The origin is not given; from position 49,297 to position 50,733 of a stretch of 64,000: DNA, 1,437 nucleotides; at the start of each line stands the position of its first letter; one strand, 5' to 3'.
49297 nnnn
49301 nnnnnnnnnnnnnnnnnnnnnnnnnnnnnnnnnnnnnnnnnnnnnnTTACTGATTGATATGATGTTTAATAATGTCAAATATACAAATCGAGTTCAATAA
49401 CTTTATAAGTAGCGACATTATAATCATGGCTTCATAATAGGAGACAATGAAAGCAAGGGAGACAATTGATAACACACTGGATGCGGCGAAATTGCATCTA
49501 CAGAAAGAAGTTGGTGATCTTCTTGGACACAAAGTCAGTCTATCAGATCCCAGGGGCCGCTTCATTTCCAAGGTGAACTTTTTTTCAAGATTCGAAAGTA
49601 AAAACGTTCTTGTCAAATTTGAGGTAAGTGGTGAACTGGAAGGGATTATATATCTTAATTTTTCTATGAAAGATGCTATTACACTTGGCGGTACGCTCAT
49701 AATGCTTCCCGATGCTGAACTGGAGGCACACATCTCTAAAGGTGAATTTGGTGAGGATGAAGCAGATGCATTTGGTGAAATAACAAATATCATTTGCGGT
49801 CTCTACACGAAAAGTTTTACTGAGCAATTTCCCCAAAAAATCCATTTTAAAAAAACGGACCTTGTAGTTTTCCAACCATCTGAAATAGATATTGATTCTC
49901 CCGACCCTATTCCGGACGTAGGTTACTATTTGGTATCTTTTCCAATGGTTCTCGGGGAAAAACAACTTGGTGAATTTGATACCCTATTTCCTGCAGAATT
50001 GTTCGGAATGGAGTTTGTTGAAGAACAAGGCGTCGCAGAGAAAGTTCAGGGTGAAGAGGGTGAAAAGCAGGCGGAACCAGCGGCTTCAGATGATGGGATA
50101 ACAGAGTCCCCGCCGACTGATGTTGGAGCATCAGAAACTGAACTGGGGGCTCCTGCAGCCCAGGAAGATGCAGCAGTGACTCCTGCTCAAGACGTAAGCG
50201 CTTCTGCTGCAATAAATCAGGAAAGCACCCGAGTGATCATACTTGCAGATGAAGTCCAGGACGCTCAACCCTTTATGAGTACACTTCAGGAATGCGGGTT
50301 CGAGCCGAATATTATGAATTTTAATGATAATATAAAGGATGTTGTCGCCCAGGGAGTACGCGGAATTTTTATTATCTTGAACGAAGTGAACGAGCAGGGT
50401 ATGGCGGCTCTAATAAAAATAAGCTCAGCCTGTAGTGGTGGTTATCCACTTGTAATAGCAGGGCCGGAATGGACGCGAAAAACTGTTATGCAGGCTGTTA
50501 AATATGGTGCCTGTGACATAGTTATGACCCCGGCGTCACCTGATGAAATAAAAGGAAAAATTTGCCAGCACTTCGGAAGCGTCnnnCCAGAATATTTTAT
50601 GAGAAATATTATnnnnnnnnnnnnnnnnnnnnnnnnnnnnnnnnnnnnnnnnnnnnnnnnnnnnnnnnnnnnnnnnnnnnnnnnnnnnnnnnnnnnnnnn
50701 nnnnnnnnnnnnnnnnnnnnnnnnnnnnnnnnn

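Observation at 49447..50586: CheC-like domain fused through an acidic linker to a receiver domain lacking the phospho-acceptor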

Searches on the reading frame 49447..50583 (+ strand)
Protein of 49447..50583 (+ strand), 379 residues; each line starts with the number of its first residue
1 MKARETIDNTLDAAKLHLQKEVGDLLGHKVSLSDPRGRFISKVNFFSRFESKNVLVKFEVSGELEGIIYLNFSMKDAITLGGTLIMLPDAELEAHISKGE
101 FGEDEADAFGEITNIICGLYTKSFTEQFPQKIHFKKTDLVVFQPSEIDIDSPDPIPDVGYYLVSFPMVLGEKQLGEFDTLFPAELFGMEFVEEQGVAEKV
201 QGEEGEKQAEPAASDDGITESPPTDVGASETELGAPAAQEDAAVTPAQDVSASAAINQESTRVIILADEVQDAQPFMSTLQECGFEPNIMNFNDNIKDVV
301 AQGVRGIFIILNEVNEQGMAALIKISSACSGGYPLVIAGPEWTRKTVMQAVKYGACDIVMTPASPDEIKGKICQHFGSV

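Call 4: search_protein_families(library=pfam, proteins=[window:49447-50583:+], max_evalue=10)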
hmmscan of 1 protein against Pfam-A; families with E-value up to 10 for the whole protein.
window:49447-50583:+ (379 aa): 1 family
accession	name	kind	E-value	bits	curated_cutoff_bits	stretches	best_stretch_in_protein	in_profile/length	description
PF13690.11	CheX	-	5.5e-05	23.6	27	1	59-127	6-64/94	Chemotaxis phosphatase CheX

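Call 5: search_protein_families(library=ncbifam, proteins=[window:49447-50583:+], max_evalue=10)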
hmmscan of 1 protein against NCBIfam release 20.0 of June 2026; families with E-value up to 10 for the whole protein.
window:49447-50583:+ (379 aa): 5 families
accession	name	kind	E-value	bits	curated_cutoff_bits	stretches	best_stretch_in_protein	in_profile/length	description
NF041093.1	CheC_Thtogales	equivalog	0.00068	19.6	250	1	25-141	29-142/201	CheY-P phosphatase CheC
NF005275.1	PRK06782.1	equivalog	0.0022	16.8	681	1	24-136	235-342/516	flagellar motor switch protein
NF005995.1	PRK08119.1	equivalog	0.006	16.1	218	1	24-193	59-221/376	flagellar motor switch phosphatase FliY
NF011757.0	PRK15210.1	equivalog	0.013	15.7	241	1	243-293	49-98/194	fimbrial protein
NF006272.1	PRK08432.1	equivalog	0.091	12.3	219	1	48-139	33-119/274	flagellar motor switch protein FliY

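Call 8: find_homologous_proteins(query=window:49447-50583:+, max_evalue=0.001)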
Query window:49447-50583:+ (379 aa): 224 proteins with E <= 0.001 among 4525 candidates; the best 120 are listed.
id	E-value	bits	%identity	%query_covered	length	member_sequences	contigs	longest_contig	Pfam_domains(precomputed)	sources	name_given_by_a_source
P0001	3.5e-248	841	100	100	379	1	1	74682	-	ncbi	-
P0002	8.3e-118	412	41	96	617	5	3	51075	PF13690.12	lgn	-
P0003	5.7e-115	403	37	98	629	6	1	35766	PF13690.12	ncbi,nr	ncbi:MAG: hypothetical protein L3J49_00450 [Desulfobulbaceae bacterium]|nr:hypothetical protein [Des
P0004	4.9e-111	390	38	98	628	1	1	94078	PF13690.12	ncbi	-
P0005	6.1e-111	389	35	98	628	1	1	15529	PF13690.12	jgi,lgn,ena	-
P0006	6.3e-110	386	35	98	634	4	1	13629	PF13690.12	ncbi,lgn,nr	ncbi:MAG TPA: hypothetical protein ENI88_14690 [Desulfobulbus sp.]|nr:hypothetical protein [Desulfob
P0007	7.1e-108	379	35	98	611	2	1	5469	PF13690.12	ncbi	-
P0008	1.0e-107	379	40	98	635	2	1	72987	PF13690.12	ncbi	-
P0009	1.4e-107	378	38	98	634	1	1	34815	PF13690.12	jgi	jgi:chemotaxis protein CheY-P-specific phosphatase CheC/ActR/RegA family two-component response regu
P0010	7.3e-107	376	38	98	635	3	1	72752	PF13690.12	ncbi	-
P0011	9.7e-107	376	36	99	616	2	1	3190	PF13690.12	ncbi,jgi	-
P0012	5.3e-106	373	39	98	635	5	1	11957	PF13690.12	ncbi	-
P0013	6.8e-106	373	39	98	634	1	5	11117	PF13690.12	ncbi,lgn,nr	ncbi:MAG TPA: hypothetical protein ENK84_00675 [Desulfobulbus sp.]|nr:hypothetical protein [Desulfob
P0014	8.1e-106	373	39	98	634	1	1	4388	PF13690.12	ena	-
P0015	1.5e-105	372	38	98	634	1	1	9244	PF13690.12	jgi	-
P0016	2.5e-105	371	38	98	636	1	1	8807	PF13690.12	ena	-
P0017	2.8e-105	371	35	99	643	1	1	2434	PF13690.12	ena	-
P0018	3.3e-105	371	35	98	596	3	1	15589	PF13690.12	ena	-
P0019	4.7e-105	370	37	99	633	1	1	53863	PF13690.12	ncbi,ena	-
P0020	4.7e-105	370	38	98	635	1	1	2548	PF13690.12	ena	-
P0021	4.7e-105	370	38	97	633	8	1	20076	PF13690.12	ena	-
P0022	5.1e-105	370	38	98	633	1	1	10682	PF13690.12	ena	-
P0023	7.1e-105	369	39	98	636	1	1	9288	PF13690.12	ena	-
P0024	7.2e-105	369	37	98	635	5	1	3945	PF13690.12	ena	-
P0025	8.8e-105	369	38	98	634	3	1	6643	PF13690.12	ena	-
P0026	9.0e-105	369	38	98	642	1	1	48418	PF13690.12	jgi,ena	-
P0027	2.2e-104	368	37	98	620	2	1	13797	PF13690.12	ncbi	-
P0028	2.5e-104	368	37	100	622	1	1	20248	PF13690.12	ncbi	-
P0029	4.0e-104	367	37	98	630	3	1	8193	PF13690.12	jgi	-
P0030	1.2e-103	365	37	98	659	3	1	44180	PF13690.12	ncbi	-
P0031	2.3e-103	364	37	98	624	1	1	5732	PF13690.12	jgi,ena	-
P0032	3.8e-103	364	34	99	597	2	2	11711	PF13690.12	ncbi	-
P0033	8.1e-103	363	37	99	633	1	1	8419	PF13690.12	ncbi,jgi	-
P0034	9.2e-103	363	37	99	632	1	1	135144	PF13690.12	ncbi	ncbi:hypothetical protein [Desulfolithobacter sp.]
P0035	2.0e-102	361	35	98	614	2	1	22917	PF13690.12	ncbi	-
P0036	2.1e-102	361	37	99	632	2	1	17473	PF13690.12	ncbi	-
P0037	2.3e-102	361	37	98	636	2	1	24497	PF13690.12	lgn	-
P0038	2.8e-102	361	36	98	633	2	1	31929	PF13690.12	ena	-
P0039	5.5e-102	360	37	99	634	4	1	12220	PF13690.12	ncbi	-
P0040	2.1e-101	358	35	99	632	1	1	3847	PF13690.12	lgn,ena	-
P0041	2.6e-101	358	36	98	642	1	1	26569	PF13690.12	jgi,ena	-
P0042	8.0e-101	356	36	98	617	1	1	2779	PF13690.12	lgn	-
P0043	1.3e-100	355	36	99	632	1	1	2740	PF13690.12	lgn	-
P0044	1.7e-100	355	33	99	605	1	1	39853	PF13690.12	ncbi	-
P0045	3.9e-100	354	33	100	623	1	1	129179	PF13690.12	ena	-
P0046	4.0e-100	354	36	99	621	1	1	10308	PF13690.12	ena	-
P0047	9.7e-100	353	34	99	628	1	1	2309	PF13690.12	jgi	-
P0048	1.6e-99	352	37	99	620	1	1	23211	PF13690.12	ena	-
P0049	2.0e-99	352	35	98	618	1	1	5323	PF13690.12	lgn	-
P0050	2.7e-99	351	38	95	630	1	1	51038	PF13690.12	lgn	-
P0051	2.9e-99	351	35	98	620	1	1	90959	PF13690.12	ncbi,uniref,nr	ncbi:hypothetical protein [Desulfobulbus alkaliphilus]|uniref:hypothetical protein n=1 Tax=Desulfobu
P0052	5.1e-99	350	35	99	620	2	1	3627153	PF13690.12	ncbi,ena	-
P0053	5.8e-99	350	35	99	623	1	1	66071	PF13690.12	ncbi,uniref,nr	ncbi:hypothetical protein [Pelovirga terrestris]|uniref:Uncharacterized protein n=1 Tax=Pelovirga te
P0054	6.5e-99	350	36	99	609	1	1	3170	PF13690.12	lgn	-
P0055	7.0e-99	350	36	99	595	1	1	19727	PF13690.12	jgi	jgi:chemotaxis protein CheY-P-specific phosphatase CheC/ActR/RegA family two-component response regu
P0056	8.9e-99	349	37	99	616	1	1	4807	PF13690.12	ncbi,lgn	-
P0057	2.4e-98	348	34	98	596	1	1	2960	PF13690.12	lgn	-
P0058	3.0e-98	348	34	98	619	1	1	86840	PF13690.12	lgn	-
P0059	3.0e-98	348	34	98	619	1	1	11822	PF13690.12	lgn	-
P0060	5.4e-98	347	37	99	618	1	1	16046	PF13690.12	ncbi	-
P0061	6.2e-98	347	37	99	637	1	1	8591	PF13690.12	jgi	jgi:chemotaxis protein CheY-P-specific phosphatase CheC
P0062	6.4e-98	347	35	98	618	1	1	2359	PF13690.12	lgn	-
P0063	6.6e-98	347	35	100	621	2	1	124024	PF13690.12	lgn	-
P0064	7.5e-98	346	35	99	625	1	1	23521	PF13690.12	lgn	-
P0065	2.2e-97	345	37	99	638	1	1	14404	PF13690.12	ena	-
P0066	3.5e-97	344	34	99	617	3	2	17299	PF13690.12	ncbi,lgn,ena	-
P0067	3.5e-97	344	34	98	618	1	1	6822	PF13690.12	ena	-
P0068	9.5e-97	343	33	98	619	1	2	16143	PF13690.12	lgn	-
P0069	1.3e-96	342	35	99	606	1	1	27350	PF13690.12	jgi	jgi:chemotaxis protein CheY-P-specific phosphatase CheC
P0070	1.8e-96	342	36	96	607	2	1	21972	PF13690.12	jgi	-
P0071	2.6e-96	341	36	99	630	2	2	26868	PF13690.12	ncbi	-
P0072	4.1e-96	341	35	98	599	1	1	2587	PF13690.12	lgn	-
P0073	7.7e-96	340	35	98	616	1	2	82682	PF13690.12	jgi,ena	-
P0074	8.0e-96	340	35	98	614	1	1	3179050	PF13690.12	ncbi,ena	-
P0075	8.4e-96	340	34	99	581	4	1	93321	PF13690.12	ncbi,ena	-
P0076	8.5e-96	340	33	99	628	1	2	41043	PF13690.12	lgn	-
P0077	1.0e-95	339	34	98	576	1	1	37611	PF13690.12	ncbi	-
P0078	1.2e-95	339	34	98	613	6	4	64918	PF13690.12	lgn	-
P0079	1.9e-95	338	37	99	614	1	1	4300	PF13690.12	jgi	-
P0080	2.1e-95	338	36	99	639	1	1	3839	PF13690.12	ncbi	-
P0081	2.3e-95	338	36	99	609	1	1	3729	PF13690.12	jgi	-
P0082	2.3e-95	338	34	99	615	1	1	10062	PF13690.12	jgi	jgi:chemotaxis protein CheY-P-specific phosphatase CheC/CheY-like chemotaxis protein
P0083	2.4e-95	338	34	98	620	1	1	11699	PF13690.12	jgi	jgi:chemotaxis protein CheY-P-specific phosphatase CheC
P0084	2.8e-95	338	33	98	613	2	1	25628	PF13690.12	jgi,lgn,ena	-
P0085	4.5e-95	337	31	98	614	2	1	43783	PF13690.12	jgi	jgi:chemotaxis protein CheY-P-specific phosphatase CheC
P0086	5.3e-95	337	35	97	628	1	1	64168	PF13690.12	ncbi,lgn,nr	ncbi:MAG: hypothetical protein CSA32_02755 [Desulfobulbus propionicus]|nr:MAG: hypothetical protein 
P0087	6.3e-95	337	35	99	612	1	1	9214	PF13690.12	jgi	jgi:chemotaxis protein CheY-P-specific phosphatase CheC/CheY-like chemotaxis protein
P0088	6.6e-95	337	35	99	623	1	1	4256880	PF13690.12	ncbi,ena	-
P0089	8.0e-95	336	34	97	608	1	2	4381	PF13690.12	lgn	-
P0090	1.1e-94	336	35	99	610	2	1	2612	PF13690.12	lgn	-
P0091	1.5e-94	336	35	98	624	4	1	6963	PF13690.12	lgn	-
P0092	1.9e-94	335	36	98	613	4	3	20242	PF13690.12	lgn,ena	-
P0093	2.0e-94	335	35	99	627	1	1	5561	PF13690.12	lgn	-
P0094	3.0e-94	335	35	94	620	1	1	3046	PF13690.12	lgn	-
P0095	3.1e-94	334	31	98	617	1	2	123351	PF13690.12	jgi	jgi:chemotaxis protein CheY-P-specific phosphatase CheC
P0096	4.0e-94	334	34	98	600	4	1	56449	PF13690.12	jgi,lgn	-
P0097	4.3e-94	334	36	98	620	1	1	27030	PF13690.12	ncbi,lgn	-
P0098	5.3e-94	334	32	99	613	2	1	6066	PF13690.12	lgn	-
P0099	7.5e-94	333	34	98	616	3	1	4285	PF13690.12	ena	-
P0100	8.0e-94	333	34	95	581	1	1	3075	PF13690.12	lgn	-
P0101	9.0e-94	333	35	99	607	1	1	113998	PF13690.12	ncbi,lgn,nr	ncbi:MAG: hypothetical protein JXR59_02255 [Desulfuromonadaceae bacterium]|nr:hypothetical protein [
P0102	9.6e-94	333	35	95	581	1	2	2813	PF13690.12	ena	-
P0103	9.9e-94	333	33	98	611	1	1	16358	PF13690.12,PF04509.18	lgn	-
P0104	1.4e-93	332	34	98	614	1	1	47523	PF13690.12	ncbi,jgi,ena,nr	ncbi:MAG: hypothetical protein FWF31_05560 [Desulfobulbus sp.]|nr:hypothetical protein [Desulfobulbu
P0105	1.7e-93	332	34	99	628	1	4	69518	PF13690.12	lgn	-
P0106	2.3e-93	332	34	99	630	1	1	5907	PF13690.12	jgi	-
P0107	2.3e-93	332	34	99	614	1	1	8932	PF13690.12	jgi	-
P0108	3.8e-93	331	35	99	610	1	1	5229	PF13690.12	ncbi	-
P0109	4.1e-93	331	35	99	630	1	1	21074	PF13690.12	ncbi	-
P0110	7.2e-93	330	36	98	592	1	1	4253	PF13690.12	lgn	-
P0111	7.3e-93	330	33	98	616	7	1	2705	PF13690.12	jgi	jgi:chemotaxis protein CheY-P-specific phosphatase CheC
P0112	7.4e-93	330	33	99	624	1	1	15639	PF13690.12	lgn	-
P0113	9.7e-93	330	35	99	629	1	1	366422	PF13690.12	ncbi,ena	-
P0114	9.8e-93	330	36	50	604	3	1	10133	PF13690.12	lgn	-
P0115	1.0e-92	329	33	94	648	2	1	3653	PF13690.12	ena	-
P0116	1.2e-92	329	33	98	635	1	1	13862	PF13690.12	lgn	-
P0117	1.2e-92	329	33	99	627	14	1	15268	PF13690.12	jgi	-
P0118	1.5e-92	329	35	97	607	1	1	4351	PF13690.12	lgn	-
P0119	1.6e-92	329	34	96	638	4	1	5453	PF13690.12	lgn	-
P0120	1.8e-92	329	33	98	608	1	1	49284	PF13690.12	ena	-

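Call 9: search_solved_structures(query=window:49447-50583:+, max_evalue=10, show_alignments=3)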
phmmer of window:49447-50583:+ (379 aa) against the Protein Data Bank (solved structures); distinct sequences matched with E-value up to 10: 7.
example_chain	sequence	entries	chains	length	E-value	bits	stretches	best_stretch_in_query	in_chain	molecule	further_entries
2f9z_A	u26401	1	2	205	0.021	17.5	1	24-147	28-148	chemotaxis protein CheC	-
1xkr_A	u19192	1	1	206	0.021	17.4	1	24-147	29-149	chemotaxis protein CheC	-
6mab_A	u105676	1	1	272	0.39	13.3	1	270-316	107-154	Sigma regulatory family protein-PP2C phosphatase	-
9xzo_A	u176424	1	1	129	0.82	12.3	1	263-378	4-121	De novo protein M1X0B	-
1pv5_A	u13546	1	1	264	0.94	12.1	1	98-152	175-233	Hypothetical protein ywqG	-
9h6e_D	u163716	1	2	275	1.3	11.5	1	258-375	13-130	Two-component response regulator ARR1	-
4b09_A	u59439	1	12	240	1.8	11.1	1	256-372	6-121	TRANSCRIPTIONAL REGULATORY PROTEIN BAER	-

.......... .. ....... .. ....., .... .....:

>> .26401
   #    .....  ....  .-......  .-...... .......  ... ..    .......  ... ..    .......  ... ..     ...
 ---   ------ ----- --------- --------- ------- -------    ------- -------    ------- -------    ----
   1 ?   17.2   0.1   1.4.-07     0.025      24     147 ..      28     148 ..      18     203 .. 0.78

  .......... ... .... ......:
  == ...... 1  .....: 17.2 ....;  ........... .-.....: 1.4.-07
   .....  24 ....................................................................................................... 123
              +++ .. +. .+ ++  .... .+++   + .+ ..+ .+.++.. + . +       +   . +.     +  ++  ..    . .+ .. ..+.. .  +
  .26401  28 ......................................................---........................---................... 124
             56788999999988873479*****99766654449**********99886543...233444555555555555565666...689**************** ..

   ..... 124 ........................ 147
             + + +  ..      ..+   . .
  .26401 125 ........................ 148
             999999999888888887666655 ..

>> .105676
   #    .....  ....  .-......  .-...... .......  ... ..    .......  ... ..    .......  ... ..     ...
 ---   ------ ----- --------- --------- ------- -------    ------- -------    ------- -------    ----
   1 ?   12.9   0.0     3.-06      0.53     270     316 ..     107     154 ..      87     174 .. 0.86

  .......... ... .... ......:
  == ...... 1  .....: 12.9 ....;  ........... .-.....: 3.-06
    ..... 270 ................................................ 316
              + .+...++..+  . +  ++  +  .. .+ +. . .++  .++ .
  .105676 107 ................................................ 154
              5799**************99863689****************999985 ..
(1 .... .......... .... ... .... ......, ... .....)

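Call 17: find_encoding_contigs(protein=P0001, flank=2000, max_places=3)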
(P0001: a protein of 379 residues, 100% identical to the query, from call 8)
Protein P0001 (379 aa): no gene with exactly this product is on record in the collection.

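Call 18: find_encoding_contigs(protein=P0002, flank=10000, max_places=2)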
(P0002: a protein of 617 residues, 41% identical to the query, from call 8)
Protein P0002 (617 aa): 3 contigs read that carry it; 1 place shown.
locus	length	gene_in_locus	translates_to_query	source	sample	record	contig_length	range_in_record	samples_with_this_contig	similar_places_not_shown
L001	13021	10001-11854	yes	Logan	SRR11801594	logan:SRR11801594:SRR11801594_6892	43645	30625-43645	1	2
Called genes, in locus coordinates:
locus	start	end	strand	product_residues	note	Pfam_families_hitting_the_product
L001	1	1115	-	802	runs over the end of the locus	PF12895:ANAPC3 (faint), PF13176:TPR_7 (faint), PF13429:TPR_15 (faint), PF25058:ARM_TT21 (faint), PF07719:TPR_2 (faint), PF09976:TPR_21 (faint), PF13174:TPR_6 (faint), PF14559:TPR_19 (weak), +2 more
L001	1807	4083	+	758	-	PF01627:Hpt, PF02895:H-kinase_dim, PF02518:HATPase_c, PF01584:CheW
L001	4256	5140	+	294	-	PF03705:CheR_N, PF01739:CheR, PF13649:Methyltransf_25 (faint)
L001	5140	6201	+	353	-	PF00072:Response_reg, PF01339:CheB_methylest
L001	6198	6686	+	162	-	PF03975:CheD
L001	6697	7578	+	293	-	PF08668:HDOD, PF01966:HD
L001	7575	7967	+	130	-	PF00072:Response_reg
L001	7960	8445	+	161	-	PF13690:CheX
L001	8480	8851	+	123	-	PF00072:Response_reg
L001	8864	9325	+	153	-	PF13690:CheX, PF04509:CheC (weak)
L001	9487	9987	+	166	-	PF13690:CheX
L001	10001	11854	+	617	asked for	PF13690:CheX (faint)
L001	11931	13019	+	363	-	?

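Call 19: find_encoding_contigs(protein=P0053, flank=10000, max_places=2)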
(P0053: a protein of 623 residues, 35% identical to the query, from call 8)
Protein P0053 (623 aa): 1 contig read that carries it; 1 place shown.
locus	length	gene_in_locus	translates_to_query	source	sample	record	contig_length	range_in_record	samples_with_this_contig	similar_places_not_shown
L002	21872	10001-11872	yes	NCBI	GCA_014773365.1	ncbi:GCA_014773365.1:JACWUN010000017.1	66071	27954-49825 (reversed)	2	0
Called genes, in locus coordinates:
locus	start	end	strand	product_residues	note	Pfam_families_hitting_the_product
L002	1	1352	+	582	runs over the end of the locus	PF00672:HAMP, PF00015:MCPsignal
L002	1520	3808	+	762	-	PF01627:Hpt, PF02895:H-kinase_dim, PF02518:HATPase_c, PF01584:CheW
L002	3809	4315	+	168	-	PF01584:CheW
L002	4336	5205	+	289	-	PF03705:CheR_N, PF01739:CheR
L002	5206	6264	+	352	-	PF00072:Response_reg, PF01339:CheB_methylest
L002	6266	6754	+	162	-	PF03975:CheD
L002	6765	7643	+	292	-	PF08668:HDOD, PF01966:HD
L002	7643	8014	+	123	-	PF00072:Response_reg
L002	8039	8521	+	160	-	PF13690:CheX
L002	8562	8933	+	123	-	PF00072:Response_reg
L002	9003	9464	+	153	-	PF13690:CheX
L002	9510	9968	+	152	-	PF13690:CheX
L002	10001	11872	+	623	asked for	PF13690:CheX (faint)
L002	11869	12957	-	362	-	PF00158:Sigma54_activat, PF13191:AAA_16 (faint), PF14532:Sigma54_activ_2, PF00004:AAA (weak), PF07728:AAA_5, PF25601:AAA_lid_14, PF02954:HTH_8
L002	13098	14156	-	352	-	PF10023:Aminopep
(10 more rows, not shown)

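Call 20: find_encoding_contigs(protein=P0034, flank=10000, max_places=2)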
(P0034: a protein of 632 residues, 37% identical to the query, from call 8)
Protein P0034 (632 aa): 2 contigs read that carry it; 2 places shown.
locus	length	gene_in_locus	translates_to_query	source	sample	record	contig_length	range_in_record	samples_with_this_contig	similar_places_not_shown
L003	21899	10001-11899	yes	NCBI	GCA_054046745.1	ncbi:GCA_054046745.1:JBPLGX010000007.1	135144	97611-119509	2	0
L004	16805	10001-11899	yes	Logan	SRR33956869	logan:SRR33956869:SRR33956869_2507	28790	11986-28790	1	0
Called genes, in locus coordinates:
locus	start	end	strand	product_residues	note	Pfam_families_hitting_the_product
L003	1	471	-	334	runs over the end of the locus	PF03448:MgtE_N (faint), PF14842:FliG_N, PF14841:FliG_M, PF14842:FliG_N (weak), PF01706:FliG_C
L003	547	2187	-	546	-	PF01514:YscJ_FliF, PF08345:YscJ_FliF_C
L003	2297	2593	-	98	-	PF02049:FliE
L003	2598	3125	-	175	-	PF00460:Flg_bb_rod, PF06429:Flg_bbr_C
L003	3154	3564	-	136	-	PF00460:Flg_bb_rod (weak)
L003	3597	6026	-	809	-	PF12895:ANAPC3 (faint), PF07719:TPR_2 (faint), PF13174:TPR_6 (faint), PF14559:TPR_19 (faint), PF25058:ARM_TT21 (faint), PF13181:TPR_8 (faint)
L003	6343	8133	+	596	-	PF02518:HATPase_c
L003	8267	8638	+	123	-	PF00072:Response_reg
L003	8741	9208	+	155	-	PF13690:CheX, PF04509:CheC (weak)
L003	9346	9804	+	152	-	PF13690:CheX, PF04509:CheC (weak)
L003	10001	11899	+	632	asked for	PF13690:CheX (faint)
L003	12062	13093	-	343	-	PF00158:Sigma54_activat, PF14532:Sigma54_activ_2, PF07728:AAA_5, PF25601:AAA_lid_14, PF02954:HTH_8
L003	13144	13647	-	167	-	PF00027:cNMP_binding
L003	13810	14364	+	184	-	PF00565:SNase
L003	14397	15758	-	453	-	PF14522:Cytochrome_C7 (faint), PF14537:Cytochrom_c3_2 (faint), PF22113:Mtrc-MtrF_II-IV_dom (faint), PF11783:Cytochrome_cB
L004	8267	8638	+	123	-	PF00072:Response_reg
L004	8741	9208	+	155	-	PF13690:CheX, PF04509:CheC (weak)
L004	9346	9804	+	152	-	PF13690:CheX, PF04509:CheC (weak)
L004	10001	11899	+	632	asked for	PF13690:CheX (faint)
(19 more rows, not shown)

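Call 24: predict_structure(alignment_id=A1)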
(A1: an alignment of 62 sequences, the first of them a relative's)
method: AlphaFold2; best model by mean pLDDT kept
length: 379 residues; sequences in the alignment: 62
mean_pLDDT: 85.4   pTM: 0.56
mean pLDDT of the five models: 85.4, 85.0, 85.0, 84.2, 84.2
residues with pLDDT >= 90: 291; 70-90: 20; 50-70: 5; < 50: 63
segments of 3 or more residues with pLDDT < 50: 196-258
pLDDT, mean of each block of 10 residues (from residue 1): 92 96 98 96 96 98 97 98 98 97 96 98 94 97 96 97 97 97 95 62 39 40 39 39 38 44 95 97 96 93 93 92 90 91 92 94 96 83
secondary structure, 60 per line:
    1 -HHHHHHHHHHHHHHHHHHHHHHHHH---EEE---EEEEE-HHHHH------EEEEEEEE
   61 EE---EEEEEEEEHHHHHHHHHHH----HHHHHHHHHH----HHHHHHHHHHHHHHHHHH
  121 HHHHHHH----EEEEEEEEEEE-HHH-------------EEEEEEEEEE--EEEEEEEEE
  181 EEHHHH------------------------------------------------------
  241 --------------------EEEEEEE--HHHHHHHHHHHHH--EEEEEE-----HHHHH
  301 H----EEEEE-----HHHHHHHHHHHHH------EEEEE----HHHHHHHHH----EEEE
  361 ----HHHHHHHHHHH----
elements in order: H2-26 E30-32 E36-40 H42-46 E53-62 E66-73 H74-84 H89-98 H103-127 E132-142 E160-169 E172-182 H183-186 E261-267 H270-282 E285-290 H296-301 E306-310 H316-328 E335-339 H344-352 E357-360 H365-375
